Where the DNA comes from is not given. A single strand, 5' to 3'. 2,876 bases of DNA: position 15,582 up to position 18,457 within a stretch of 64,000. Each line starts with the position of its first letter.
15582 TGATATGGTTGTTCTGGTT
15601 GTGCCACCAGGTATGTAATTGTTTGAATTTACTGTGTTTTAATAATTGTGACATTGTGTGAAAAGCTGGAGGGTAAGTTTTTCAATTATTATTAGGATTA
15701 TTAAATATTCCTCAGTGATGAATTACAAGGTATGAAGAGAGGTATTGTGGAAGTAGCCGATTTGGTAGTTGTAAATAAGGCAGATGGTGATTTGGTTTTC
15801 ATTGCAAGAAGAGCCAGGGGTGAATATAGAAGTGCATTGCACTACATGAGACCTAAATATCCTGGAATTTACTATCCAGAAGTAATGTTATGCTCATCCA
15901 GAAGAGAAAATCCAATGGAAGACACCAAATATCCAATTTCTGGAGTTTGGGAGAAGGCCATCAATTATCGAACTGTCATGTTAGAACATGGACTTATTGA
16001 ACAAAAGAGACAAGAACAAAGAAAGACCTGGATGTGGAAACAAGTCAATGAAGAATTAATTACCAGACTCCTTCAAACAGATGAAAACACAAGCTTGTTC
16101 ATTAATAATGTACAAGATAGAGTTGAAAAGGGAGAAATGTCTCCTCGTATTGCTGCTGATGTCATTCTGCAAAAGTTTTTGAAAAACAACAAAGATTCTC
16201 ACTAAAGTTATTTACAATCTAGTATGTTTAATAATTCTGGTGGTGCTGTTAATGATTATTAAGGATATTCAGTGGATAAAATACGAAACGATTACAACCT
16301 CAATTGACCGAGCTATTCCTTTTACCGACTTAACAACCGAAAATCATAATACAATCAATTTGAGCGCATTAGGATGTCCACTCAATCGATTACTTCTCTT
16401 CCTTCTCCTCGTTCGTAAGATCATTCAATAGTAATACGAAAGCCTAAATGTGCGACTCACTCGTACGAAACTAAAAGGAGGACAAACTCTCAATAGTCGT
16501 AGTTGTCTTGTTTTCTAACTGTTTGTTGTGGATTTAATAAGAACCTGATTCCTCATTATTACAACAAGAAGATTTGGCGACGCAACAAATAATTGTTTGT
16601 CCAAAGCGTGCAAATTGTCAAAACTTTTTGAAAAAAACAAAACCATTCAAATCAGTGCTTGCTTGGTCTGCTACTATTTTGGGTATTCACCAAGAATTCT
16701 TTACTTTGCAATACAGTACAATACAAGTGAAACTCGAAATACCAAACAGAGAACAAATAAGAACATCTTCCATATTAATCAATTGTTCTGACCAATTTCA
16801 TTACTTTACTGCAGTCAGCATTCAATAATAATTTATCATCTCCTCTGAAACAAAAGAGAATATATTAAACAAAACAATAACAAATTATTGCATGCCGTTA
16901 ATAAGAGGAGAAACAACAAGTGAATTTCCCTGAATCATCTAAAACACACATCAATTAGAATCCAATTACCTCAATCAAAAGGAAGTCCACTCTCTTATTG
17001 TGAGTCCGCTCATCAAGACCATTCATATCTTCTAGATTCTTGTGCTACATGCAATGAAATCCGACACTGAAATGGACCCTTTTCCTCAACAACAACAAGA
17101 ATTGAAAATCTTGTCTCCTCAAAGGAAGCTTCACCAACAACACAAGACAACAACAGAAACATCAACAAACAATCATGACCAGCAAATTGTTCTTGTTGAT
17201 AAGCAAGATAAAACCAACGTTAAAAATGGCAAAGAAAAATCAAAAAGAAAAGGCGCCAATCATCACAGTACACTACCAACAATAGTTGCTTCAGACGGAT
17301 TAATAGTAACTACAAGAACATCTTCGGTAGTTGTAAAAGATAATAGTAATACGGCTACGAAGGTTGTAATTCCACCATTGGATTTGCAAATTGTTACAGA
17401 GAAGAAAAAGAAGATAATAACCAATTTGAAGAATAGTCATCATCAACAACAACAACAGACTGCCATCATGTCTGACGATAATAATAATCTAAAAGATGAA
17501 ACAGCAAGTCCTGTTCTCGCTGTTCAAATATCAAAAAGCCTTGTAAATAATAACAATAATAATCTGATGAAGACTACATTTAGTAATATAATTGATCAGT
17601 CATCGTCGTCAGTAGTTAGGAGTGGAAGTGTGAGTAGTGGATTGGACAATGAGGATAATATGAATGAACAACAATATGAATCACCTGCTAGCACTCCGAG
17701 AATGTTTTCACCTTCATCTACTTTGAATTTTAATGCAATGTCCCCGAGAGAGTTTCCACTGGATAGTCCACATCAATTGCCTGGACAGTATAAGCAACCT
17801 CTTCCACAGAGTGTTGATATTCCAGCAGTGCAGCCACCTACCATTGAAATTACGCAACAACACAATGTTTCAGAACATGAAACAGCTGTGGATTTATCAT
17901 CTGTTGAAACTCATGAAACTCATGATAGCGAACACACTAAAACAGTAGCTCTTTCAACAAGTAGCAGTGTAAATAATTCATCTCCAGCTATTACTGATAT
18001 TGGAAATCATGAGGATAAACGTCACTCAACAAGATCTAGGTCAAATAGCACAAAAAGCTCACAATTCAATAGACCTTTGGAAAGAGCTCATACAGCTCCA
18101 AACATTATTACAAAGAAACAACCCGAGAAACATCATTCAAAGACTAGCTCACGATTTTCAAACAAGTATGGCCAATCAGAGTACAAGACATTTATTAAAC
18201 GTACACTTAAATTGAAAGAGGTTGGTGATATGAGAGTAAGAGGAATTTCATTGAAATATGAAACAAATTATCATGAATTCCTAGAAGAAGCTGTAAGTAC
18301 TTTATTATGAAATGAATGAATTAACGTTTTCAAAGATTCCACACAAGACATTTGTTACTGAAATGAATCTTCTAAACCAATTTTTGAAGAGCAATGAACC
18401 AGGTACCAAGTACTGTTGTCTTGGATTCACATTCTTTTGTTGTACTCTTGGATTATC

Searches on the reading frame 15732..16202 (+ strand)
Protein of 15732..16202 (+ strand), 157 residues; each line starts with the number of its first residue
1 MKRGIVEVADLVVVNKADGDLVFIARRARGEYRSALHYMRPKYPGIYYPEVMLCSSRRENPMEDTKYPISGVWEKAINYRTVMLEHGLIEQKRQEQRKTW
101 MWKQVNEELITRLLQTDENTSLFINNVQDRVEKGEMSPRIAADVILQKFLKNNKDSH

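Call 62: search_protein_families(library=pfam, proteins=[window:15732-16202:+], max_evalue=0.01)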
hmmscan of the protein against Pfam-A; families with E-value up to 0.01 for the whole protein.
window:15732-16202:+ (157 aa): 1 family
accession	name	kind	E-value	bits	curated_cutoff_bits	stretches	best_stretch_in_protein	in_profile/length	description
PF03308.22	MeaB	-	2e-18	66.8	23.1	1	1-115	165-270/273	Methylmalonyl Co-A mutase-associated GTPase MeaB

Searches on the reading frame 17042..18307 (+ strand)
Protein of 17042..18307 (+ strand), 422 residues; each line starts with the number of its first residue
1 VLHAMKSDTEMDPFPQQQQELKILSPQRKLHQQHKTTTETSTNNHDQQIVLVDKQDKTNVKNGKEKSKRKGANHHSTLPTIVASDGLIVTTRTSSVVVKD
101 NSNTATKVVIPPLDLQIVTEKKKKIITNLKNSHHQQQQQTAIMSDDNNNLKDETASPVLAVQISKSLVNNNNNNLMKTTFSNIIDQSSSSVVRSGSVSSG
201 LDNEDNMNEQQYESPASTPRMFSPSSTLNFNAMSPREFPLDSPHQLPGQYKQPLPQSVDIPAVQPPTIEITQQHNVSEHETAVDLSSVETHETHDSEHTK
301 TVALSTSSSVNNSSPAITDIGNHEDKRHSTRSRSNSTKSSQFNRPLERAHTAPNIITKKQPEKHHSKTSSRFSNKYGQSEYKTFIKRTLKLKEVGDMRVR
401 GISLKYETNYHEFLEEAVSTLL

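Call 62: search_protein_families(library=pfam, proteins=[window:17042-18307:+], max_evalue=0.01)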
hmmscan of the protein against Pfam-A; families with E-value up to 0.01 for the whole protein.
window:17042-18307:+ (422 aa): 0 families
